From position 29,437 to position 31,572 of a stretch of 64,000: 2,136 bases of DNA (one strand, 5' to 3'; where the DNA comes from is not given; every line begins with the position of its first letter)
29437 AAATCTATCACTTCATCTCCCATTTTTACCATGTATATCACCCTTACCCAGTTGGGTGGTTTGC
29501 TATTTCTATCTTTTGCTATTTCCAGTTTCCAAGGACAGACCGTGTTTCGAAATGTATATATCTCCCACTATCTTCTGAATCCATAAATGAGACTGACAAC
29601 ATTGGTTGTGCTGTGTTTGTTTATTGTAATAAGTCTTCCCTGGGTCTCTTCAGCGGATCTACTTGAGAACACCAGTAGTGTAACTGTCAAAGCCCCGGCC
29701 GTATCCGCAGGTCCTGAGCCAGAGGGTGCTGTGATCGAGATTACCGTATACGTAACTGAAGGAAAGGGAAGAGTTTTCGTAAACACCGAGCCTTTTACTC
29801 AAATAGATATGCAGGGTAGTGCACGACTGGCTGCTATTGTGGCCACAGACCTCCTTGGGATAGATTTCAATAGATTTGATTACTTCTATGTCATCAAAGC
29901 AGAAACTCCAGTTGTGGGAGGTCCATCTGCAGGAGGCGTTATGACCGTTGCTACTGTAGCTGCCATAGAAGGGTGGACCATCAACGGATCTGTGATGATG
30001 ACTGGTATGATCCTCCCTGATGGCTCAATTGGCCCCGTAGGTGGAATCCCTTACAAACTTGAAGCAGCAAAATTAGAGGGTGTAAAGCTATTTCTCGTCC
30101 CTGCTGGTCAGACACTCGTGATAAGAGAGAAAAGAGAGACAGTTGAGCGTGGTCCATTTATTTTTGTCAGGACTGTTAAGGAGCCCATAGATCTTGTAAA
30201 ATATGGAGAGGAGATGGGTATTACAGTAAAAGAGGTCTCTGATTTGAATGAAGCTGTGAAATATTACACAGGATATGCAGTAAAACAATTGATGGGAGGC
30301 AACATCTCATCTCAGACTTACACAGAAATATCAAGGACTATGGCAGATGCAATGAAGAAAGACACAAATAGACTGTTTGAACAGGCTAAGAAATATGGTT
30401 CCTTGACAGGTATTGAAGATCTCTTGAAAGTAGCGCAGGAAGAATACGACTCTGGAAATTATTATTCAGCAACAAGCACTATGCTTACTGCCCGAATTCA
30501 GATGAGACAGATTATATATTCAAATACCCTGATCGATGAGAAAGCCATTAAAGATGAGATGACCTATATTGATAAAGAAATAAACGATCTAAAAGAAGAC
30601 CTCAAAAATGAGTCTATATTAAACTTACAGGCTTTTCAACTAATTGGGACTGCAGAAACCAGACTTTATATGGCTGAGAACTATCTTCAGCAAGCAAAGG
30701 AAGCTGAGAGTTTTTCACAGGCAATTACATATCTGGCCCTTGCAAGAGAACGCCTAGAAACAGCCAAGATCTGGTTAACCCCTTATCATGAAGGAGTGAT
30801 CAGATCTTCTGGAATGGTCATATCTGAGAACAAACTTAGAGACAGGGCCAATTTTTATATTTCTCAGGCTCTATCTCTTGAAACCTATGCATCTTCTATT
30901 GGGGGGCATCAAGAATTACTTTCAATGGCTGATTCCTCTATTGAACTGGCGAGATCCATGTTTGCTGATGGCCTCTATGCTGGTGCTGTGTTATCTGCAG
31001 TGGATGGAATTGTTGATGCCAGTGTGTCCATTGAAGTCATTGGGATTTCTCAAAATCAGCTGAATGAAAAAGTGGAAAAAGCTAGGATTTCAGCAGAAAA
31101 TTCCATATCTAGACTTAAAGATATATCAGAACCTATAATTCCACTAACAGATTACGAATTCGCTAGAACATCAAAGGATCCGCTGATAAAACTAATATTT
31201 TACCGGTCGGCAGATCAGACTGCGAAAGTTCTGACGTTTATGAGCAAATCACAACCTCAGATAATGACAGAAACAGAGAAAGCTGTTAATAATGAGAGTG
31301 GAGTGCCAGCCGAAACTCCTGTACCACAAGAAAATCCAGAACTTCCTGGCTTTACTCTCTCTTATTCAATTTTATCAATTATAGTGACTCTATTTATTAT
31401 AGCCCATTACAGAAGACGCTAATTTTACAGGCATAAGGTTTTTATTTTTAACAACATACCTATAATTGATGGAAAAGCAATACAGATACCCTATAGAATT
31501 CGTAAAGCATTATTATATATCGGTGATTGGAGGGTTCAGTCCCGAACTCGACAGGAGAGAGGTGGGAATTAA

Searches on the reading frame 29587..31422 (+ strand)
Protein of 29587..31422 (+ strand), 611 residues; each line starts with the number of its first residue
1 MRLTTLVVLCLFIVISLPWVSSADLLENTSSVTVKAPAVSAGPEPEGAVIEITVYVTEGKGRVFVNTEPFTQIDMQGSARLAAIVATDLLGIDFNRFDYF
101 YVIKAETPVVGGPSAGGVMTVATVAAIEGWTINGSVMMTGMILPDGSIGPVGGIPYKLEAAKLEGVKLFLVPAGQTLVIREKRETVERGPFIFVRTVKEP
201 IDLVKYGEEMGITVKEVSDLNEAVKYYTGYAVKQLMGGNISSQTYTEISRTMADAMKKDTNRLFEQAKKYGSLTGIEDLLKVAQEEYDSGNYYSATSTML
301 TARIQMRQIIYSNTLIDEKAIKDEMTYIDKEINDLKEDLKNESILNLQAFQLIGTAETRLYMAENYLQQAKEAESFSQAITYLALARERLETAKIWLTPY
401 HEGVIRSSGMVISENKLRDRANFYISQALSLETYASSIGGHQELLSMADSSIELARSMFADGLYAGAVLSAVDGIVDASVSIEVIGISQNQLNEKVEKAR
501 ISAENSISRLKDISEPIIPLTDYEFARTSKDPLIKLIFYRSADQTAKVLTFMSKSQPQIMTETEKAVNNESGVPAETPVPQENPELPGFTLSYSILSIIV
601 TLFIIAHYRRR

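Call 3: search_protein_families(library=ncbifam, proteins=[window:29587-31422:+], max_evalue=0.01)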
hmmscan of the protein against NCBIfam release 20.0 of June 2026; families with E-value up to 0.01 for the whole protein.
window:29587-31422:+ (611 aa): 6 families
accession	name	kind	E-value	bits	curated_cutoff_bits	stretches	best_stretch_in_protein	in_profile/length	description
TIGR02902.1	spore_lonB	equivalog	1.6e-13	50.1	723.3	1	75-202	405-528/531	ATP-dependent protease LonB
TIGR02903.1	spore_lon_C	equivalog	2.5e-10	39.5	678.8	1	57-204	473-614/615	Lon family ATP-dependent protease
TIGR00764.1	lon_rel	equivalog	3e-09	36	516.6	1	53-204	441-592/608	ATP-dependent protease LonB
NF008053.0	PRK10787.1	equivalog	3.7e-09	35.2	891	1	47-186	608-751/784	endopeptidase La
NF041438.1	SepM_fam_S16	equivalog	1.2e-07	31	200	1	103-174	219-292/340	SepM family pheromone-processing serine protease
TIGR00763.1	lon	equivalog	5.3e-06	25.2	608.05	1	112-189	701-778/795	endopeptidase La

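Call 4: search_protein_families(library=pfam, proteins=[window:29587-31422:+], max_evalue=0.01)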
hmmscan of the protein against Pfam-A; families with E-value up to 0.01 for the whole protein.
window:29587-31422:+ (611 aa): 1 family
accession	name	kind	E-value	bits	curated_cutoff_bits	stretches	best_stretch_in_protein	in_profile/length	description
PF05362.19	Lon_C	-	4.1e-10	40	21.1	1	47-186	40-183/205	Lon protease (S16) C-terminal proteolytic domain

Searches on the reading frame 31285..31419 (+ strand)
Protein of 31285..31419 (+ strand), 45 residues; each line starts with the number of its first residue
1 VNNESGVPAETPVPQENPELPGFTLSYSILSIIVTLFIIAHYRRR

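Call 52: search_protein_families(library=ncbifam, proteins=[window:31285-31419:+], max_evalue=1)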
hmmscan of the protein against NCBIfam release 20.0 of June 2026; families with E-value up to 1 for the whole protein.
seq(45 aa): 1 family
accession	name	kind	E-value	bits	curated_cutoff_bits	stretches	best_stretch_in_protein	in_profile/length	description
TIGR04173.1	PIP_CTERM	subfamily_domain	0.059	13.4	30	1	29-44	9-24/27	PIP-CTERM sorting domain-containing protein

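Call 58: search_protein_families(library=ncbifam, proteins=[window:31300-31419:+], max_evalue=10)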
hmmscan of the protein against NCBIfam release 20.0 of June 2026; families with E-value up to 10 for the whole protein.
seq(40 aa): 2 families
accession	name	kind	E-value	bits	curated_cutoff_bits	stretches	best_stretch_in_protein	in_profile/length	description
TIGR04173.1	PIP_CTERM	subfamily_domain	0.045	13.7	30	1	24-39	9-24/27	PIP-CTERM sorting domain-containing protein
NF045529.2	Heimdall-CTERM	domain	3.2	8.3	24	0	16-40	3-24/26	Heimdall-CTERM domain-containing surface protein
